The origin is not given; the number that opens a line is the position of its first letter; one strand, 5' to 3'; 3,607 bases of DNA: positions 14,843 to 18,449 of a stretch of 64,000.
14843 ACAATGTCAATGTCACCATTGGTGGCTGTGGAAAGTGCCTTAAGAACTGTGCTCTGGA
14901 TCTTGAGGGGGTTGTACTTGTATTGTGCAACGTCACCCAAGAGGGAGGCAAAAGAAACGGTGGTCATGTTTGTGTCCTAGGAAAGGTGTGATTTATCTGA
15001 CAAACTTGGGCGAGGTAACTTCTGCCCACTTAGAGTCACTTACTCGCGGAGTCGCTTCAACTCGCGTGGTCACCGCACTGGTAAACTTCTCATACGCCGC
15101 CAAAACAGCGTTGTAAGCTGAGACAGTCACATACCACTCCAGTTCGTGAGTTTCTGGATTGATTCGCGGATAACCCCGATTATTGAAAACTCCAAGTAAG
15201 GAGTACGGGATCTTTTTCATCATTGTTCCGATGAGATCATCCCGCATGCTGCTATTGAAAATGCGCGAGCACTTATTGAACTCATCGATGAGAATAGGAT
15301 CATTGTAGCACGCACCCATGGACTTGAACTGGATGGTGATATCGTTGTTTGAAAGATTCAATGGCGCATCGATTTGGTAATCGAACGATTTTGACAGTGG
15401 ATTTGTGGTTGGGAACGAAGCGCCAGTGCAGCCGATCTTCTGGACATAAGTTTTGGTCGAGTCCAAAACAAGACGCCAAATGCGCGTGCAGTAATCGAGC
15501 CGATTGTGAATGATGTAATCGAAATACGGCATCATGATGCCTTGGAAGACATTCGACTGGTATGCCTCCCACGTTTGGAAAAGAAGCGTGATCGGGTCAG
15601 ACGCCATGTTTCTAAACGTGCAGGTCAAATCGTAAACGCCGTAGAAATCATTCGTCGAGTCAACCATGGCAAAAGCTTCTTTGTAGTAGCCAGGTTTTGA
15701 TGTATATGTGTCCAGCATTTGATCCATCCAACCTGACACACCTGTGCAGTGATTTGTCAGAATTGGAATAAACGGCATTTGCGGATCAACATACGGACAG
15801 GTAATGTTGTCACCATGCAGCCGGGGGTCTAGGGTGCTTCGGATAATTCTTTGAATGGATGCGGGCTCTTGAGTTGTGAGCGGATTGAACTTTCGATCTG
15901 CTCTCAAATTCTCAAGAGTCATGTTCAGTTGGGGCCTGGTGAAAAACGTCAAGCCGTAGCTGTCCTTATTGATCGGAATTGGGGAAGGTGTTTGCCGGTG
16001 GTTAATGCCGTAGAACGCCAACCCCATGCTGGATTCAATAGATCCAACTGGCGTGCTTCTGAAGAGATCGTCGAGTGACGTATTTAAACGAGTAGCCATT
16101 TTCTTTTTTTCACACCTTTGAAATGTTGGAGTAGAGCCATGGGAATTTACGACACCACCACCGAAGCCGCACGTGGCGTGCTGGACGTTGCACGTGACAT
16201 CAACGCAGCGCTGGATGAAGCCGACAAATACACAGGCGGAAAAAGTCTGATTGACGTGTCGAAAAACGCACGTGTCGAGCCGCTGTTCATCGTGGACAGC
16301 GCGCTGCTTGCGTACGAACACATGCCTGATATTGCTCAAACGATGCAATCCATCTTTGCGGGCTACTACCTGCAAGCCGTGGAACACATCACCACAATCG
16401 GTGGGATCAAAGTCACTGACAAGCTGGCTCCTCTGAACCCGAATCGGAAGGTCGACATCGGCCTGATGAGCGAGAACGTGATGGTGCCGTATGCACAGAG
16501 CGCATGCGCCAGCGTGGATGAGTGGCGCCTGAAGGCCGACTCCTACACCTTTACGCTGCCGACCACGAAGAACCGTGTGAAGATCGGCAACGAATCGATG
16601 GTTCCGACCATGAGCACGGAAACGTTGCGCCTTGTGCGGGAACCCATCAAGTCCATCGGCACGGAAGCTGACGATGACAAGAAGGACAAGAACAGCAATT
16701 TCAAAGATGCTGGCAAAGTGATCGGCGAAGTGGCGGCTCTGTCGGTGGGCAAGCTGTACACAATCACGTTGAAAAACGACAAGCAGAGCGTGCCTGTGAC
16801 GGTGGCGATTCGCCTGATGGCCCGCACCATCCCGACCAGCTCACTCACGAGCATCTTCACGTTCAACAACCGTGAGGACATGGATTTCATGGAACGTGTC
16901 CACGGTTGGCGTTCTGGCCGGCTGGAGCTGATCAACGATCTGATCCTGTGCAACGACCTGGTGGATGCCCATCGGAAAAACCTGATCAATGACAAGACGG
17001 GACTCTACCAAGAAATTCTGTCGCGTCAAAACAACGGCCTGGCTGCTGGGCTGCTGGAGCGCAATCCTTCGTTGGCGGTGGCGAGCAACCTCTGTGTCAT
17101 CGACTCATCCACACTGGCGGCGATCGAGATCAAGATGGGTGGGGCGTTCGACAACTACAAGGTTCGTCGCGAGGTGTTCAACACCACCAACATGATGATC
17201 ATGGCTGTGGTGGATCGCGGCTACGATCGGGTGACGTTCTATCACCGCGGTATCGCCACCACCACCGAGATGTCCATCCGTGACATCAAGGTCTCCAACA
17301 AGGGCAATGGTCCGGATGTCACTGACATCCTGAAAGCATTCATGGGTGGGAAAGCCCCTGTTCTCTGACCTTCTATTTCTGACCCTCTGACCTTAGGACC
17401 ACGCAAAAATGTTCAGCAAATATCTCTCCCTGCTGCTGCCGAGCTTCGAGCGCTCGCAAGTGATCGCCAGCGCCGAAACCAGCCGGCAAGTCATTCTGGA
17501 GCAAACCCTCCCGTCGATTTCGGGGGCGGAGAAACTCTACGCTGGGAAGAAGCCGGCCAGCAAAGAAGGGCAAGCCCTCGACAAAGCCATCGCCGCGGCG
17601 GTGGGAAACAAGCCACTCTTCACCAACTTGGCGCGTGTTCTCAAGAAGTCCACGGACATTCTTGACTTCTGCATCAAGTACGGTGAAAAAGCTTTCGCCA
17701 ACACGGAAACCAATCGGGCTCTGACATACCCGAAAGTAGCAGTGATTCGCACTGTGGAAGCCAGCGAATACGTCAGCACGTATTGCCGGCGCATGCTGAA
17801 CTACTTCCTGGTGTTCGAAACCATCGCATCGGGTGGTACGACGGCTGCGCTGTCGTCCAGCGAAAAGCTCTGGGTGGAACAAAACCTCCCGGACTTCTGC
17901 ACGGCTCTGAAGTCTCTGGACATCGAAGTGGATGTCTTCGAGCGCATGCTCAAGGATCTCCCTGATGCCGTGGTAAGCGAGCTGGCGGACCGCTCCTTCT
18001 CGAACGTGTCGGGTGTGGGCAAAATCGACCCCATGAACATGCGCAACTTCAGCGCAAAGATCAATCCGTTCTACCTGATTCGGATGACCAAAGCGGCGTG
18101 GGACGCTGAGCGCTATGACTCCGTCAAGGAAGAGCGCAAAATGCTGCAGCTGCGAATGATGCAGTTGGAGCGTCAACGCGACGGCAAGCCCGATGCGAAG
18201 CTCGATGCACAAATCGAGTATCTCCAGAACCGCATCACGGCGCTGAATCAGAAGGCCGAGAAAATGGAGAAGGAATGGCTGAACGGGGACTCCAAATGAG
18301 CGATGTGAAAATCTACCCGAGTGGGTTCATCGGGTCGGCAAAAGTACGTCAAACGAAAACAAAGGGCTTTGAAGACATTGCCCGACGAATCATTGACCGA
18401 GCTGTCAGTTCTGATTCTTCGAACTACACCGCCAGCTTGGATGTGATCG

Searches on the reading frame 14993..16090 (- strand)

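Call 84: search_protein_families(library=phrogs, proteins=[window:14993-16090:-], max_evalue=0.0001)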
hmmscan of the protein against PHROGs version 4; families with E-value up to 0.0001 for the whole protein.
window:14993-16090:- (365 aa): 2 families
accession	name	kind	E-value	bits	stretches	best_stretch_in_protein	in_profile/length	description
phrog_3196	-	unknown function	2.7e-121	406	1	2-333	17-352/356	-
phrog_21400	-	head and packaging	4.6e-13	50.1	1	43-297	32-266/310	virion structural protein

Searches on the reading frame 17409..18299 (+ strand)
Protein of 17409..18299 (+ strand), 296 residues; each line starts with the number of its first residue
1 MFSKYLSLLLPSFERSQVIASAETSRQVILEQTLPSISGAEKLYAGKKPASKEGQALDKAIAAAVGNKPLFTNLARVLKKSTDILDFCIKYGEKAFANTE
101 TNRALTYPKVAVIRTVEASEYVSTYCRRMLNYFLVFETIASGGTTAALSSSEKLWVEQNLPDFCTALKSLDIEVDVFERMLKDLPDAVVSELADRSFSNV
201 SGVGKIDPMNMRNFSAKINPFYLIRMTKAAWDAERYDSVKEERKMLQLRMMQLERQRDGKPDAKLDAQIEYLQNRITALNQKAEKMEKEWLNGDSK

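Call 58: search_protein_families(library=phrogs, proteins=[window:17409-18299:+], max_evalue=0.00001)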
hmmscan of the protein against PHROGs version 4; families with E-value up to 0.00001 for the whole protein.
window:17409-18299:+ (296 aa): 1 family
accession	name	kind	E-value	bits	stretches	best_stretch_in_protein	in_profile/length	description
phrog_3187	-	unknown function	2.9e-58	198.4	1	4-289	5-298/301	-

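Call 59: search_protein_families(library=pfam, proteins=[window:17409-18299:+], max_evalue=0.001)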
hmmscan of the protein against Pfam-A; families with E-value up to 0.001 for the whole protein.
window:17409-18299:+ (296 aa): 0 families
